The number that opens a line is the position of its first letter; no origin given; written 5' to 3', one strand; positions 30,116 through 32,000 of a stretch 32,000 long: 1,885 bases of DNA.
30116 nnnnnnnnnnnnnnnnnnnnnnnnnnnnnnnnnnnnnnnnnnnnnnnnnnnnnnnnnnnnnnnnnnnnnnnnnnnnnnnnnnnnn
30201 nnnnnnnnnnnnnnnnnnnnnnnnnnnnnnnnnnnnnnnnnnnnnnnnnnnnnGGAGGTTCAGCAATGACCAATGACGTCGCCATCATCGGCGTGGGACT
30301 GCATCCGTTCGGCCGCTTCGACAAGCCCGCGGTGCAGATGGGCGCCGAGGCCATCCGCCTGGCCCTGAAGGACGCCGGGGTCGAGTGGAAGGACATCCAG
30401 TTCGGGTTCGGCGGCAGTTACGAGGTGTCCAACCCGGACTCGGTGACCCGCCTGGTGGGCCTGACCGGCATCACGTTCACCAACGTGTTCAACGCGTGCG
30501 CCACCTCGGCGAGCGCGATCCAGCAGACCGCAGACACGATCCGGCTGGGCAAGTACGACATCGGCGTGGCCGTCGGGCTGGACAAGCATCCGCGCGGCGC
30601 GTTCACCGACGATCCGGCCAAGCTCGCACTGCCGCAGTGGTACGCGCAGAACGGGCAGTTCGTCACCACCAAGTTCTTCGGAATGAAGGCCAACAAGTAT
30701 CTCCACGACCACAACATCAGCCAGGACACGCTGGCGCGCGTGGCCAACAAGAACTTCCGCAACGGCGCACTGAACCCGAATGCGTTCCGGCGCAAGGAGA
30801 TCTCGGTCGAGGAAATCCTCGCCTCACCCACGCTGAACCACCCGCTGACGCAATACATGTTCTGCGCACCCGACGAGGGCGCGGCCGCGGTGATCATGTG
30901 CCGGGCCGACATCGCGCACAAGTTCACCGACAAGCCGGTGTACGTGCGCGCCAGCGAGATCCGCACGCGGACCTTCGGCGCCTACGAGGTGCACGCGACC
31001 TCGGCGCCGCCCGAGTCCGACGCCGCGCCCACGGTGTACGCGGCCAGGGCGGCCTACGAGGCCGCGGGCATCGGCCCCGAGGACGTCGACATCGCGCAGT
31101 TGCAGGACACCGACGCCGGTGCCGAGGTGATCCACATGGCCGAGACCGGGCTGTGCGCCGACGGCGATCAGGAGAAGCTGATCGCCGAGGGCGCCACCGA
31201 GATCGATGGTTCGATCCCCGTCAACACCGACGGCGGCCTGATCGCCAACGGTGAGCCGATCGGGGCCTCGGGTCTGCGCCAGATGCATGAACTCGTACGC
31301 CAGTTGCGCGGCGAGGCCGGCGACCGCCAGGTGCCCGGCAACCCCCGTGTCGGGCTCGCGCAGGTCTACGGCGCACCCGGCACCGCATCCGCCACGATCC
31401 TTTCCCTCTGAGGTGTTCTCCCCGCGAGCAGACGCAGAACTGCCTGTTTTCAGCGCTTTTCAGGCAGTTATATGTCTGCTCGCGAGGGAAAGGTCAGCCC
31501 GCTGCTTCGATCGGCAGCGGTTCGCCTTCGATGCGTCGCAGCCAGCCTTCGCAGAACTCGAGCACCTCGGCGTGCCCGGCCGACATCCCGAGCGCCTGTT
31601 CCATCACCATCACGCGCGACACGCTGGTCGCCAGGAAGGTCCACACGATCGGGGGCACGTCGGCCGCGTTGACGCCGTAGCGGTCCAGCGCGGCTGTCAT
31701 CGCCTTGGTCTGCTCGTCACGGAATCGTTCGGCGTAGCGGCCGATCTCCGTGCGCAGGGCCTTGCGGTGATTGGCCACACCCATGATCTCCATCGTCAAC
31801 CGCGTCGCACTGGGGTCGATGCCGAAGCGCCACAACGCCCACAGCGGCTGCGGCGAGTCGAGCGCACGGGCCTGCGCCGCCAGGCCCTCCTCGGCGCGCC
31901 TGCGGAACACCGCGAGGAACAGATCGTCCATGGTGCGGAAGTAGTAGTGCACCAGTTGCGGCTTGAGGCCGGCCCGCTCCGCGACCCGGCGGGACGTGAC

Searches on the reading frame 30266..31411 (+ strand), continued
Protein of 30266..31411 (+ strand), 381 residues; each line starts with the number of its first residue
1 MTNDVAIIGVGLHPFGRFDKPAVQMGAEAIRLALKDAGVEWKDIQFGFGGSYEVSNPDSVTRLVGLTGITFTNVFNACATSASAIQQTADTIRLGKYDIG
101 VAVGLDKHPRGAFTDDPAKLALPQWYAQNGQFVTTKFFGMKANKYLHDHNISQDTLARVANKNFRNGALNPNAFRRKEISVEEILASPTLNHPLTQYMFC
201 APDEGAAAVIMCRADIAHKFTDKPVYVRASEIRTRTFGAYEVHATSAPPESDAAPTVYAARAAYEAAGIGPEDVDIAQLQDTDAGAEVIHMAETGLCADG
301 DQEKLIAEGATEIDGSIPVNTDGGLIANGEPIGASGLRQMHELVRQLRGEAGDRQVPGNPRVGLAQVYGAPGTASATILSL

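Call 76: find_homologous_proteins(query=L085:2-817:-, max_evalue=1e-30)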
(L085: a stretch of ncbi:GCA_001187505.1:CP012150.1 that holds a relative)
Query L085:2-817:- (272 aa): 2580 proteins with E <= 1e-30 among 3329 candidates; the best 120 are listed.
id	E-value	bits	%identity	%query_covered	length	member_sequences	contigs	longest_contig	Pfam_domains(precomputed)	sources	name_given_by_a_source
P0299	5.0e-168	576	91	98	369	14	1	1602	PF00067.28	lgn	-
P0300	7.1e-168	575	89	100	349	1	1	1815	-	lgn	-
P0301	1.6e-167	574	89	100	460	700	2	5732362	PF00067.28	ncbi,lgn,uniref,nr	ncbi:cytochrome P450 [Mycolicibacterium psychrotolerans]|uniref:Cytochrome P450 n=1 Tax=Mycolicibact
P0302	1.1e-165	568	92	97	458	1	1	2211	PF00067.28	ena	-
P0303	2.0e-163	560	86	100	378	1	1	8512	PF00067.28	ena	-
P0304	4.4e-159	546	87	97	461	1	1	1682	PF00067.28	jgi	-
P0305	4.9e-158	543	85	100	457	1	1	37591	PF00067.28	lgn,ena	-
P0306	6.7e-158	542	84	100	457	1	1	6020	PF00067.28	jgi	-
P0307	9.1e-158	542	87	97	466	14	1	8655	PF00067.28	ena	-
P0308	1.1e-157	542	86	97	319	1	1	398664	-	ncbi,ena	-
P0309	1.7e-157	541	83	100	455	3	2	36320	PF00067.28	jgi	-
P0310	8.2e-157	539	84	100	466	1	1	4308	PF00067.28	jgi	-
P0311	3.8e-156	537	85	100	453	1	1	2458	PF00067.28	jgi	jgi:cytochrome P450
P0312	8.4e-156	535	86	98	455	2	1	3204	PF00067.28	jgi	jgi:cytochrome P450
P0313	1.5e-155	535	83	100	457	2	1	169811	PF00067.28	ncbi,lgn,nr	ncbi:cytochrome P450 [Mycobacterium sp. MYCO198283]|nr:cytochrome P450 [Mycobacterium sp. MYCO198283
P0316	1.4e-153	528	82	100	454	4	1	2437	PF00067.28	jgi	jgi:cytochrome P450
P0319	7.7e-153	526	82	100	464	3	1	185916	PF00067.28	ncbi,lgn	ncbi:cytochrome P450 [Mycobacterium sp. NPDC004974]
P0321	2.4e-151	521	81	100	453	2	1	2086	PF00067.28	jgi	jgi:cytochrome P450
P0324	4.0e-151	520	81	100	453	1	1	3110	PF00067.28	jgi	jgi:cytochrome P450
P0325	4.3e-151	520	80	100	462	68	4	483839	PF00067.28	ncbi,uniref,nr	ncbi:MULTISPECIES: cytochrome P450 [Mycobacteriaceae]|uniref:Cytochrome P450 n=1 Tax=Mycolicibacteri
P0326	8.2e-151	519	81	100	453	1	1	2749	PF00067.28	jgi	jgi:cytochrome P450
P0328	1.4e-150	518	81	100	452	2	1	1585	PF00067.28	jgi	jgi:cytochrome P450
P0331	9.5e-150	516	82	97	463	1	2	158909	PF00067.28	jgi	jgi:cytochrome P450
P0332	1.0e-149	515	80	100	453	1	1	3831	PF00067.28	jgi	jgi:cytochrome P450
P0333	1.8e-149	515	81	98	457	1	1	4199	PF00067.28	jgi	jgi:cytochrome P450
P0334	2.7e-149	514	82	97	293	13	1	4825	-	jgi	jgi:cytochrome P450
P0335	2.9e-149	514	82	96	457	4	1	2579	PF00067.28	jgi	jgi:cytochrome P450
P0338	3.4e-149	514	79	100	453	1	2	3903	PF00067.28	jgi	jgi:cytochrome P450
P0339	3.4e-149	514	79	100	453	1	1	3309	PF00067.28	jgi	jgi:cytochrome P450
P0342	7.0e-149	513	82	96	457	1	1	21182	PF00067.28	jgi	jgi:cytochrome P450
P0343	7.8e-149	513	81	100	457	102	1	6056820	PF00067.28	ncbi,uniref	ncbi:cytochrome P450 [Mycobacterium sp. AMU20-3851]|uniref:cytochrome P450 n=1 Tax=Mycobacterium sp.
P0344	1.0e-148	512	79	100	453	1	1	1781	PF00067.28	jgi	jgi:cytochrome P450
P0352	9.3e-148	509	78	100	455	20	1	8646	PF00067.28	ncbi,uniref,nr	ncbi:cytochrome P450 [Mycolicibacterium vinylchloridicum]|uniref:cytochrome P450 n=1 Tax=Mycolicibac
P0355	3.4e-147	507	82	96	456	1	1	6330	PF00067.28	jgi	jgi:cytochrome P450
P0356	5.1e-147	507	80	98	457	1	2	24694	PF00067.28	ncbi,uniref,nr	ncbi:cytochrome P450 [Mycobacterium sp.]|uniref:cytochrome P450 n=1 Tax=Mycobacterium sp. TaxID=1785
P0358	5.3e-147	507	80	98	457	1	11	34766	PF00067.28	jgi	jgi:cytochrome P450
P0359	5.3e-147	507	80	98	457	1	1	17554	PF00067.28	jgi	jgi:cytochrome P450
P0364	1.4e-146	505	78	100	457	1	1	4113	PF00067.28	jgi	jgi:cytochrome P450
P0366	2.0e-146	505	79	100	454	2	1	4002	PF00067.28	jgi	jgi:cytochrome P450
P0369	2.1e-146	505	81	98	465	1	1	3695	PF00067.28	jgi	jgi:cytochrome P450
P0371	4.9e-146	503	79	98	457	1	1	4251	PF00067.28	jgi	jgi:cytochrome P450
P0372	4.9e-146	503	79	98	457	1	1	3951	PF00067.28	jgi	jgi:cytochrome P450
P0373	4.9e-146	503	79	98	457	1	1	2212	PF00067.28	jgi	jgi:cytochrome P450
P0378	7.6e-146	503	80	97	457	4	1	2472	PF00067.28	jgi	jgi:cytochrome P450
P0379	7.8e-146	503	80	99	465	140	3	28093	PF00067.28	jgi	jgi:cytochrome P450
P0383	1.8e-145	502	79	98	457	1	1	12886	PF00067.28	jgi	jgi:cytochrome P450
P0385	3.4e-145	501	79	98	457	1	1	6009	PF00067.28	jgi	jgi:cytochrome P450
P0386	3.6e-145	501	76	100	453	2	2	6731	PF00067.28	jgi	jgi:cytochrome P450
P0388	4.5e-145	500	75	100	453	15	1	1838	PF00067.28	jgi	jgi:cytochrome P450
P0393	7.4e-145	500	78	100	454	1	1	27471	PF00067.28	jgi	jgi:cytochrome P450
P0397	4.0e-144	497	75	100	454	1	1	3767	PF00067.28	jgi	jgi:cytochrome P450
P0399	4.7e-144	497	77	100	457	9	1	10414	PF00067.28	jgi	jgi:cytochrome P450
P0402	7.2e-144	496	79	98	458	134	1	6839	PF00067.28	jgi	jgi:cytochrome P450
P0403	8.2e-144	496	77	100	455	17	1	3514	PF00067.28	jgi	jgi:cytochrome P450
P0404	1.0e-143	496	77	98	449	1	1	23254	PF00067.28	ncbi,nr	ncbi:MAG TPA: cytochrome P450 [Mycobacterium sp.]|nr:cytochrome P450 [Mycobacterium sp.]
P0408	2.4e-143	495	78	100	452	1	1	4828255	PF00067.28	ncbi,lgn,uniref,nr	ncbi:cytochrome P450 [Mycolicibacterium sarraceniae]|uniref:Cytochrome P450 n=1 Tax=Mycolicibacteriu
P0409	2.8e-143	494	77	100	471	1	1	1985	PF00067.28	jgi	jgi:cytochrome P450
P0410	4.6e-143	494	77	100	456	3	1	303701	PF00067.28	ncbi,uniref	ncbi:cytochrome P450 [Mycobacterium sp. MAA66]|uniref:cytochrome P450 n=1 Tax=Mycobacterium sp. MAA6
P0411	5.4e-143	493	77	100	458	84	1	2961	PF00067.28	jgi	jgi:cytochrome P450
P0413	8.2e-143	493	77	98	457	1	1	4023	PF00067.28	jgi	jgi:cytochrome P450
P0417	2.6e-142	491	79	96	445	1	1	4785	PF00067.28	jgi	jgi:cytochrome P450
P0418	2.8e-142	491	79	96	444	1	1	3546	PF00067.28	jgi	jgi:cytochrome P450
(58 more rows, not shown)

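Call 77: find_encoding_contigs(protein=P0301, flank=10000, max_places=1)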
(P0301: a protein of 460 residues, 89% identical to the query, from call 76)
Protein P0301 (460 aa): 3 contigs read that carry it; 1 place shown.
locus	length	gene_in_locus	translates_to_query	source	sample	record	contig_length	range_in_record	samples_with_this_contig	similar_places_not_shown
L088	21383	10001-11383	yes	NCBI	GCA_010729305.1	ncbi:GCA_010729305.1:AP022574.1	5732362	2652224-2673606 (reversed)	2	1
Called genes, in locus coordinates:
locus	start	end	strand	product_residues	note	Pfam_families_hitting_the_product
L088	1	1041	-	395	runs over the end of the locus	PF02470:MlaD, PF11887:Mce4_CUP1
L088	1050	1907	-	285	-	PF02405:MlaE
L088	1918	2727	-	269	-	PF02405:MlaE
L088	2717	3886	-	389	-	PF00108:Thiolase_N, PF02803:Thiolase_C (weak), PF22691:Thiolase_C_1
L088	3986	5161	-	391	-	PF01796:OB_ChsH2_C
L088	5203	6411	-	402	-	PF02515:CoA_transf_3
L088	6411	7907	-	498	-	PF00171:Aldedh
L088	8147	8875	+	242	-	PF00106:adh_short, PF01370:Epimerase (weak), PF13561:adh_short_C2, PF08659:KR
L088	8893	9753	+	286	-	PF00106:adh_short, PF13561:adh_short_C2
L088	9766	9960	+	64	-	PF13459:Fer4_15, PF13370:Fer4_13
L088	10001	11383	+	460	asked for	PF00067:p450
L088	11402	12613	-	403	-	PF06742:DUF1214 (faint)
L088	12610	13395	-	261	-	PF01261:AP_endonuc_2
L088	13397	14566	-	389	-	PF13469:Sulfotransfer_3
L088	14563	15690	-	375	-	PF00296:Bac_luciferase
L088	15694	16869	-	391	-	PF02771:Acyl-CoA_dh_N, PF02770:Acyl-CoA_dh_M, PF00441:Acyl-CoA_dh_1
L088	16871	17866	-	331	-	PF00441:Acyl-CoA_dh_1, PF08028:Acyl-CoA_dh_2 (weak)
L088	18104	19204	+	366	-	PF04909:Amidohydro_2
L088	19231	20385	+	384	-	PF04909:Amidohydro_2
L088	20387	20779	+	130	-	PF00355:Rieske, PF13806:Rieske_2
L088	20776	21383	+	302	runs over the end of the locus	PF12697:Abhydrolase_6 (weak), PF00561:Abhydrolase_1 (faint)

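Call 78: find_encoding_contigs(protein=P0343, flank=10000, max_places=1)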
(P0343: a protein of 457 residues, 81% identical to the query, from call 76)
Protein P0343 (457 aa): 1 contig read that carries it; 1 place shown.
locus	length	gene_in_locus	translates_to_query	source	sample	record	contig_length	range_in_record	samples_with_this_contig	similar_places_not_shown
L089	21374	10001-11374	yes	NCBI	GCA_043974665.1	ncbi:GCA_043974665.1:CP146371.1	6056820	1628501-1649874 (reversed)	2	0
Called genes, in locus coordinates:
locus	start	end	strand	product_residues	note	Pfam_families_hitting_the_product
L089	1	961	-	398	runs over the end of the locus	PF02470:MlaD, PF11887:Mce4_CUP1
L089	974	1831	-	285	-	PF02405:MlaE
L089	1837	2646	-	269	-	PF02405:MlaE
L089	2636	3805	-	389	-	PF00108:Thiolase_N, PF02803:Thiolase_C, PF22691:Thiolase_C_1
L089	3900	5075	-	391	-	PF01796:OB_ChsH2_C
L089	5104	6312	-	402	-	PF02515:CoA_transf_3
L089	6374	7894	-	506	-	PF00171:Aldedh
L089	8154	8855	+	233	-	PF00106:adh_short, PF01370:Epimerase, PF13561:adh_short_C2, PF08659:KR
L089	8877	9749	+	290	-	PF00106:adh_short, PF08659:KR (weak), PF13561:adh_short_C2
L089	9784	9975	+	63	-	PF13459:Fer4_15, PF13370:Fer4_13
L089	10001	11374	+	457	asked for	PF00067:p450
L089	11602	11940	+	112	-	-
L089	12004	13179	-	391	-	PF02771:Acyl-CoA_dh_N, PF02770:Acyl-CoA_dh_M, PF00441:Acyl-CoA_dh_1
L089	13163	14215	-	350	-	PF00441:Acyl-CoA_dh_1, PF08028:Acyl-CoA_dh_2 (weak)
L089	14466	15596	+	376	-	PF04909:Amidohydro_2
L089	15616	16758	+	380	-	PF04909:Amidohydro_2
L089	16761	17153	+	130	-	PF00355:Rieske, PF13806:Rieske_2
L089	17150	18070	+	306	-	PF12697:Abhydrolase_6 (weak), PF00561:Abhydrolase_1 (faint)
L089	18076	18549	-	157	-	-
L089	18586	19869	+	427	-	PF01512:Complex1_51K, PF10589:NADH_4Fe-4S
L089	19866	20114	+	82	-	PF13459:Fer4_15, PF13370:Fer4_13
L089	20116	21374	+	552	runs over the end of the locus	PF12172:zf-ChsH2, PF01796:OB_ChsH2_C, PF22691:Thiolase_C_1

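Call 81: search_protein_families(library=ncbifam, proteins=[L089:11602-11940:+, L089:18076-18549:-, L003:11229-11834:-, L003:12028-13341:+, L088:11402-12613:-], max_evalue=0.01)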
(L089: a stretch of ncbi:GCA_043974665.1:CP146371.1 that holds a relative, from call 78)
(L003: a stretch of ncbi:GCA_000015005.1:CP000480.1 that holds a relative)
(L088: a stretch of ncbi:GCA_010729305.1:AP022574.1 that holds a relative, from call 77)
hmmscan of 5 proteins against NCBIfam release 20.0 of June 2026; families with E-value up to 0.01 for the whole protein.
L089:11602-11940:+ (112 aa): 1 family
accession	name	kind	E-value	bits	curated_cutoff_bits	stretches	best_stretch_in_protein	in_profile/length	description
TIGR04529.1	MTB_hemophore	subfamily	6.4e-17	62.2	32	1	41-112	1-77/77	hemophore-related protein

L089:18076-18549:- (157 aa): 0 families

L003:11229-11834:- (201 aa): 12 families
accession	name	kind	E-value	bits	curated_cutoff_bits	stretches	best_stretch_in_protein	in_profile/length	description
TIGR03384.1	betaine_BetI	equivalog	6.5e-07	29.2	201.3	1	15-70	10-65/189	choline-binding transcriptional repressor BetI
NF053731.1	TransRegFasRMycb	equivalog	3.9e-06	26.8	330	1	10-82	8-80/199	HTH-type transcriptional activator FasR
NF011572.0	PRK14996.1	equivalog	5.2e-06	26.5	144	1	14-75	9-70/192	TetR family transcriptional regulator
NF001978.0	PRK00767.1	equivalog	3.1e-05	23.8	118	1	15-69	11-65/197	transcriptional regulator BetI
TIGR03613.1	RutR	equivalog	0.00019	21.3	368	1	9-88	5-83/202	pyrimidine utilization regulatory protein R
NF037937.1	septum_RefZ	equivalog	0.00025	21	180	1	18-62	4-48/195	forespore capture DNA-binding protein RefZ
NF041196.1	ScbR_bind_reg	equivalog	0.00035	20.8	150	1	15-78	8-73/191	ScbR family autoregulator-binding transcription factor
NF011584.0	PRK15008.1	equivalog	0.00061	19.7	230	1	6-77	12-82/212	HTH-type transcriptional regulator RutR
NF008402.0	PRK11202.1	equivalog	0.0012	18.5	151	1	13-65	11-64/211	HTH-type transcriptional repressor FabR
NF053516.1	TranRepPrsAVib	equivalog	0.0014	18.4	300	1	13-79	8-72/208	TetR family transcriptional repressor PsrA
NF051852.1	efflux_TF_MtrR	exception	0.0026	17.6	280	1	6-91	3-89/205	multidrug efflux system transcriptional repressor MtrR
NF053878.1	FATransRegFadRBac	equivalog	0.0047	16.7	200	1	18-71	8-61/190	fatty acid metabolism transcriptional regulator FadR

L003:12028-13341:+ (437 aa): 9 families
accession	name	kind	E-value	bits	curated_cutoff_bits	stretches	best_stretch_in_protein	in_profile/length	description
TIGR04538.1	P450_cycloAA_1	subfamily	4.4e-41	141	500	1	112-417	71-385/395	cytochrome P450, cyclodipeptide synthase-associated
TIGR04515.1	P450_rel_GT_act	subfamily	2.3e-39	135.9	343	1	29-403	31-365/386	P450-derived glycosyltransferase activator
NF041177.1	Cyp119_Thmprot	equivalog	6.2e-36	123.9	680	1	33-405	3-348/368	cytochrome P450 Cyp119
NF041802.1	P450_SolI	exception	1.9e-31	109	850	1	110-408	109-406/424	solanimycin biosynthesis cytochrome P450 SolI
NF045816.1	PentlenlactSyn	equivalog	2.4e-27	95.6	700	1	114-402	87-371/396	pentalenolactone synthase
TIGR04458.1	CYP450_TxtE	equivalog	9.9e-24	83.7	500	1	23-405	5-383/403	4-nitrotryptophan synthase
NF050147.1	aminopyruv_ApyO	equivalog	9.9e-19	67.3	525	1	112-404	82-399/444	RiPP biosynthesis cytochrome P450 ApyO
NF045812.1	PentlenOxigase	equivalog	1.9e-13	50.1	800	1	222-397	207-409/444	pentalenene oxygenase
NF051859.1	AlbFlvMonOxTrpSyn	equivalog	4.2e-11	42.1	700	2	302-379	324-409/457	bifunctional albaflavenone monooxygenase/terpene synthase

L088:11402-12613:- (403 aa): 0 families

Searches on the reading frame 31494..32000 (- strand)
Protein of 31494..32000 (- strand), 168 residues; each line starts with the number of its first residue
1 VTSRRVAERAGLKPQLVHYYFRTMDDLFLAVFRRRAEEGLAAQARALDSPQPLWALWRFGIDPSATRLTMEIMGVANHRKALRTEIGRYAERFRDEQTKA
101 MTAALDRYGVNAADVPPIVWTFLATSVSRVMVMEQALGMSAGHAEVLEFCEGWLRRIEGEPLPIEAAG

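Call 6: search_protein_families(library=pfam, proteins=[window:31494-32000:-])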
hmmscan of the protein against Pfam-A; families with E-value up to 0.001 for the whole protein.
window:31494-32000:- (168 aa): 1 family
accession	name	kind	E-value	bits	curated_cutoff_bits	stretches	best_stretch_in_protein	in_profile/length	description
PF00440.29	TetR_N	-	1.3e-06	28.5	24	1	1-31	17-47/47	Bacterial regulatory proteins, tetR family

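Call 7: search_protein_families(library=ncbifam, proteins=[window:31494-32000:-])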
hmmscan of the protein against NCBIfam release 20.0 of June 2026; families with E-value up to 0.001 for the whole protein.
window:31494-32000:- (168 aa): 0 families
